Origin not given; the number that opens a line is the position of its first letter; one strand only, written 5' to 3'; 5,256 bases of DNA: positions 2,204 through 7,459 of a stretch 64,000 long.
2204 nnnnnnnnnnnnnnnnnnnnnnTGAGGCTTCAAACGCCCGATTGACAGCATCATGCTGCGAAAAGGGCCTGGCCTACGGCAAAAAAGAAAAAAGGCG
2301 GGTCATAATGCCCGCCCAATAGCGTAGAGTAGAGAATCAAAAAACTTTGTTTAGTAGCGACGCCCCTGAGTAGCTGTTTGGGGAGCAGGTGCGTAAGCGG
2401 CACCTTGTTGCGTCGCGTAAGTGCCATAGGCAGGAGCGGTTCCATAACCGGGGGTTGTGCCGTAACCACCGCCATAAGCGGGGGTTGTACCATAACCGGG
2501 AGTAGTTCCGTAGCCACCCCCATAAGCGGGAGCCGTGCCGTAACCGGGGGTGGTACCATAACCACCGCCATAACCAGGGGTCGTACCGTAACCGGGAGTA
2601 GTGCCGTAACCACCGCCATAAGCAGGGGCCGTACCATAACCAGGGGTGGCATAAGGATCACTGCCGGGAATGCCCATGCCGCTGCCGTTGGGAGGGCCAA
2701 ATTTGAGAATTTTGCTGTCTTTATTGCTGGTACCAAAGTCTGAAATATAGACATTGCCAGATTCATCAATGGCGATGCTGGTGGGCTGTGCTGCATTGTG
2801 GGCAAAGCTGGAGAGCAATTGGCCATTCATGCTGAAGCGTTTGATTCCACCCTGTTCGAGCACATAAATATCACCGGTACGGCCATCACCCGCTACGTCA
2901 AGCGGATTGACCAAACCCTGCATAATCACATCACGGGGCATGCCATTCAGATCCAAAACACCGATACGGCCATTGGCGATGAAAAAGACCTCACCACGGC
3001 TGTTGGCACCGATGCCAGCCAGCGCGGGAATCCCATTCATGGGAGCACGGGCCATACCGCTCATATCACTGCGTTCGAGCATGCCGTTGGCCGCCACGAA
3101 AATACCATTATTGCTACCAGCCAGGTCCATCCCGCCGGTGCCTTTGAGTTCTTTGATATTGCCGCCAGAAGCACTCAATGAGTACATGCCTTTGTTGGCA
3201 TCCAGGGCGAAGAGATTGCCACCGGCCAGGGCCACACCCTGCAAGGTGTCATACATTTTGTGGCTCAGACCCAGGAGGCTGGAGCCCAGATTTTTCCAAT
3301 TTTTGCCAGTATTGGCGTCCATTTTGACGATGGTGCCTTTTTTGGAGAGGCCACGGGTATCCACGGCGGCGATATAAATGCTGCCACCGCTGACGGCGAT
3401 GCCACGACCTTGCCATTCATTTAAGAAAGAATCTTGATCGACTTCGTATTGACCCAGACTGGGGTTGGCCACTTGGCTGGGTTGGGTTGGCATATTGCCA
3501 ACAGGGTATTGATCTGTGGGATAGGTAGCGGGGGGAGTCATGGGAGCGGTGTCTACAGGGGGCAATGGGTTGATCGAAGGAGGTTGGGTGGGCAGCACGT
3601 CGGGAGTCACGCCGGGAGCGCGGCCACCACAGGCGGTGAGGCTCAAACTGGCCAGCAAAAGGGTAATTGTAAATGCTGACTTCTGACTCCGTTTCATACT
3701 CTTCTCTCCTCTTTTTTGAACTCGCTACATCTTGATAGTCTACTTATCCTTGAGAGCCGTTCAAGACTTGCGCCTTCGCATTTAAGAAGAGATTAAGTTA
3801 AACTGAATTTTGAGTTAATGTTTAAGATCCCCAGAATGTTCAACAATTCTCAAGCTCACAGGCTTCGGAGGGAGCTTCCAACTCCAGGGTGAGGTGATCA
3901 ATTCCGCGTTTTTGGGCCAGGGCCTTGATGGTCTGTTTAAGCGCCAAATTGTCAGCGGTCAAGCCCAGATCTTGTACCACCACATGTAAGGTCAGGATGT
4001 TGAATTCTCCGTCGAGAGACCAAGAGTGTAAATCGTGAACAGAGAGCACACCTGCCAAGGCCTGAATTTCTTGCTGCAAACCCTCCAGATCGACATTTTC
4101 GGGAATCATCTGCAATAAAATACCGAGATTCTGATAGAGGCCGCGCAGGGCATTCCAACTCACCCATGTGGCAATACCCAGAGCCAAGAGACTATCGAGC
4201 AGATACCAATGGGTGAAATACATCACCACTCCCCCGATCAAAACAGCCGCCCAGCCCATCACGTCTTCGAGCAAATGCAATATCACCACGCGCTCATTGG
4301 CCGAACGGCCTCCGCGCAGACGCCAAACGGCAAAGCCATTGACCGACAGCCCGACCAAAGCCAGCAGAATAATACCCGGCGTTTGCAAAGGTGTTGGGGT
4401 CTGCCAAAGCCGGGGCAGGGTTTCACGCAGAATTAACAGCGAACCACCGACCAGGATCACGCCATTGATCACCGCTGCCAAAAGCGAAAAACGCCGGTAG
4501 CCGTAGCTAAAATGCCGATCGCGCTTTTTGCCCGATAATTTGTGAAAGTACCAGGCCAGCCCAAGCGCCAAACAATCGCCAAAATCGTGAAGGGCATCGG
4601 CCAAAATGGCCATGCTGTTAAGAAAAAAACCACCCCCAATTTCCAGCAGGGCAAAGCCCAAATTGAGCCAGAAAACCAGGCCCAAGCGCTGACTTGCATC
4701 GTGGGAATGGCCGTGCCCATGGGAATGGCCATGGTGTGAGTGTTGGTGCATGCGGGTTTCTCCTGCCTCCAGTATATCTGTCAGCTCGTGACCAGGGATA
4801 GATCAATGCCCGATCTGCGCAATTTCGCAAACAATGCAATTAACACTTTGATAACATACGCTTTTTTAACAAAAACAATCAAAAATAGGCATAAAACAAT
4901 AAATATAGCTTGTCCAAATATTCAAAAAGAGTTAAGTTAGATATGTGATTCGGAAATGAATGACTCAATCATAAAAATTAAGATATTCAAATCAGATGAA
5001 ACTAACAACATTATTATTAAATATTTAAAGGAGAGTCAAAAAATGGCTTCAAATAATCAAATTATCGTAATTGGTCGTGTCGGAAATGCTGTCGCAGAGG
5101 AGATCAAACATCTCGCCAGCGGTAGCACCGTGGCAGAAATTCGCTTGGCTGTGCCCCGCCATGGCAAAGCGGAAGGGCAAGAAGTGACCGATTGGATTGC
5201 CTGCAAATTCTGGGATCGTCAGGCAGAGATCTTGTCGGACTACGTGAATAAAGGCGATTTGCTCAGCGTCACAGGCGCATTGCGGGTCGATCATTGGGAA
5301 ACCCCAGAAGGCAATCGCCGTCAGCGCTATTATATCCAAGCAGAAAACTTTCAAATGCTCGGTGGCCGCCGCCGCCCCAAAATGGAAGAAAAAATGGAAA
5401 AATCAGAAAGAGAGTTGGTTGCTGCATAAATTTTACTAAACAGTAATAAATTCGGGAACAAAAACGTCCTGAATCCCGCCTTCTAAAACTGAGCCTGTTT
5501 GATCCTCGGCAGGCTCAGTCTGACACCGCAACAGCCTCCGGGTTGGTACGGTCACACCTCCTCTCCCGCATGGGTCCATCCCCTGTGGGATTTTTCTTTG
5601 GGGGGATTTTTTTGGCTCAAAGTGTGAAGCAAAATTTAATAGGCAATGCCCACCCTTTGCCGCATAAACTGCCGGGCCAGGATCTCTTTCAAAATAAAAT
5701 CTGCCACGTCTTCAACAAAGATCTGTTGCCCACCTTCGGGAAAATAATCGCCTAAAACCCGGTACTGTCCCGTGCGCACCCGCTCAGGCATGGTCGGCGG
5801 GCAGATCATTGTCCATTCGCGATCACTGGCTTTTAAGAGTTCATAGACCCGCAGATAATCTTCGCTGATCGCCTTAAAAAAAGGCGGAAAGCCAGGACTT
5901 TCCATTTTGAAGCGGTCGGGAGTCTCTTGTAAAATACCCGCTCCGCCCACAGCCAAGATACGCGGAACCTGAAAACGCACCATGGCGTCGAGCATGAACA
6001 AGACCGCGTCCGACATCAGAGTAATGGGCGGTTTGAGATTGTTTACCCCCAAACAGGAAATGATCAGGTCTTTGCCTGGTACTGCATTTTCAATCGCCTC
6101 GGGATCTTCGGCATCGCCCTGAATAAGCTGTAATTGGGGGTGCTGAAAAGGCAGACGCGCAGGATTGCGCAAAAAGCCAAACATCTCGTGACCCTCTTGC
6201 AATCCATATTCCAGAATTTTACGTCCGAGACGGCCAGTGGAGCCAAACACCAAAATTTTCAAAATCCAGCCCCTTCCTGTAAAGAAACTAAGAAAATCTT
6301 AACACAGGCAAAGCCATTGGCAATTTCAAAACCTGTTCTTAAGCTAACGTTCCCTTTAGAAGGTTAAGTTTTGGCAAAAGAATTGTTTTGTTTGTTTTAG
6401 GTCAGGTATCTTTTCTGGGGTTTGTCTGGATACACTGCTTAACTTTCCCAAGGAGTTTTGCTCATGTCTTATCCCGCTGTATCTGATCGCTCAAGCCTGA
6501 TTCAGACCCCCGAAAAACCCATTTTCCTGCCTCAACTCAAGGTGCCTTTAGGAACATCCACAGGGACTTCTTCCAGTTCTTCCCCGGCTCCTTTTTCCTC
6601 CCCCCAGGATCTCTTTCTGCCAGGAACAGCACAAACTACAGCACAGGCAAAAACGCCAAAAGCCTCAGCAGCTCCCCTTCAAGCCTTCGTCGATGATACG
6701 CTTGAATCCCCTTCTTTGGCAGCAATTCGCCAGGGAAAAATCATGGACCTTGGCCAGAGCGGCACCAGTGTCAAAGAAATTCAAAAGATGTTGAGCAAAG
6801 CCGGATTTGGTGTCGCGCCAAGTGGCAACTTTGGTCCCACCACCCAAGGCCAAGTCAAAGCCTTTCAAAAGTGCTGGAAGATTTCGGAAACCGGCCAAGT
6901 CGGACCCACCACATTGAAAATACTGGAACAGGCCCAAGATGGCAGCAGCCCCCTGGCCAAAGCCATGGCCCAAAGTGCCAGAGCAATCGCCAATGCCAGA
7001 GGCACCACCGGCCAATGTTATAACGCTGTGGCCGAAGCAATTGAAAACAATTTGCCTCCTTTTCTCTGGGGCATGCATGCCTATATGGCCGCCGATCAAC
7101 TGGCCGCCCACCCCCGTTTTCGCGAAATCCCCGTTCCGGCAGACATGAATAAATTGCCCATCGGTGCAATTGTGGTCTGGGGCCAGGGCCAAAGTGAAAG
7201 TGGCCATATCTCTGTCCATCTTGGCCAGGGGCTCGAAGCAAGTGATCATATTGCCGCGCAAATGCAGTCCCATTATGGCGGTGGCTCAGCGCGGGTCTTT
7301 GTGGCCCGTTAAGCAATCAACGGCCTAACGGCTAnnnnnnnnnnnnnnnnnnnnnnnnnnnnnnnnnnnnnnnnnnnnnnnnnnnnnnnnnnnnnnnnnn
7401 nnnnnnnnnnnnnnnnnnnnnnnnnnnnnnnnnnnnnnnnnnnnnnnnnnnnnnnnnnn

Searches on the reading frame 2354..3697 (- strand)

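Call 19: search_protein_families(library=pfam, proteins=[window:2354-3697:-], max_evalue=0.001)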
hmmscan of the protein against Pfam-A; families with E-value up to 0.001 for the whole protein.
window:2354-3697:- (448 aa): 1 family
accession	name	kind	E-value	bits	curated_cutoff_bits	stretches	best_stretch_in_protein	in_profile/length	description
PF01436.27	NHL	-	6.9e-05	23.1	20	0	304-323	3-22/28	NHL repeat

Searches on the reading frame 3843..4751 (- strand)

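Call 19: search_protein_families(library=pfam, proteins=[window:3843-4751:-], max_evalue=0.001)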
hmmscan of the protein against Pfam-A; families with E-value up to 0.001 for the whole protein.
window:3843-4751:- (303 aa): 2 families
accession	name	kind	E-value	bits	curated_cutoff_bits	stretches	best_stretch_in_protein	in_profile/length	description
PF01545.26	Cation_efflux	-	1.7e-39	136.1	26.6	1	25-213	3-198/198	Cation efflux family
PF16916.11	ZT_dimer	-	3.6e-07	30.5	26.7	1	217-292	1-76/78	Dimerisation domain of Zinc Transporter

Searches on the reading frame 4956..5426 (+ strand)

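Call 19: search_protein_families(library=pfam, proteins=[window:4956-5426:+], max_evalue=0.001)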
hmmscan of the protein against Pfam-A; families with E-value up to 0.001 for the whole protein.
window:4956-5426:+ (157 aa): 1 family
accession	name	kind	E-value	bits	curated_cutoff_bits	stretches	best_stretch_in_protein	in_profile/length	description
PF00436.31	SSB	-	3e-24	85.5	26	1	34-135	2-104/104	Single-strand binding protein family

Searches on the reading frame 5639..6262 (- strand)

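Call 19: search_protein_families(library=pfam, proteins=[window:5639-6262:-], max_evalue=0.001)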
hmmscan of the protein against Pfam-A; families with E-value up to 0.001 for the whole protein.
window:5639-6262:- (208 aa): 3 families
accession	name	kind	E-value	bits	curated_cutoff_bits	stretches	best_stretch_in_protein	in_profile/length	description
PF13460.12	NAD_binding_10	-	2.4e-31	109.5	27.2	1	7-193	1-180/184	NAD(P)H-binding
PF05368.20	NmrA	-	9.3e-11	42.3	27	1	2-72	4-78/298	NmrA-like family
PF01370.27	Epimerase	-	1.3e-05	25.2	20.9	1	3-107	1-115/240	NAD dependent epimerase/dehydratase family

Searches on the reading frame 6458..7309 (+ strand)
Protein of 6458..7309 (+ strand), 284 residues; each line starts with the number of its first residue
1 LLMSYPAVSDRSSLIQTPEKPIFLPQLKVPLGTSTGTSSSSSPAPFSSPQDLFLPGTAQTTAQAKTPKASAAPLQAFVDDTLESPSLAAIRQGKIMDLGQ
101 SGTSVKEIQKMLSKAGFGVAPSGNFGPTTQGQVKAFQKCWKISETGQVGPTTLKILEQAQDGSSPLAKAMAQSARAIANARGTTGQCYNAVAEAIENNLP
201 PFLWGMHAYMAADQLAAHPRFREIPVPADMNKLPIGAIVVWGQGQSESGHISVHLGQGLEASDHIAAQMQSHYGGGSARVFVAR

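Call 19: search_protein_families(library=pfam, proteins=[window:6458-7309:+], max_evalue=0.001)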
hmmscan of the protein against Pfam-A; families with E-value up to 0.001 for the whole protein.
window:6458-7309:+ (284 aa): 2 families
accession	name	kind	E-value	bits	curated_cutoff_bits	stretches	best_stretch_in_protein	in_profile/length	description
PF01471.23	PG_binding_1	-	7.7e-13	48.9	23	1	101-156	1-57/57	Putative peptidoglycan binding domain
PF09374.15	PG_binding_3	-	0.00022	21.8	24.6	0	142-174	17-50/76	Predicted Peptidoglycan domain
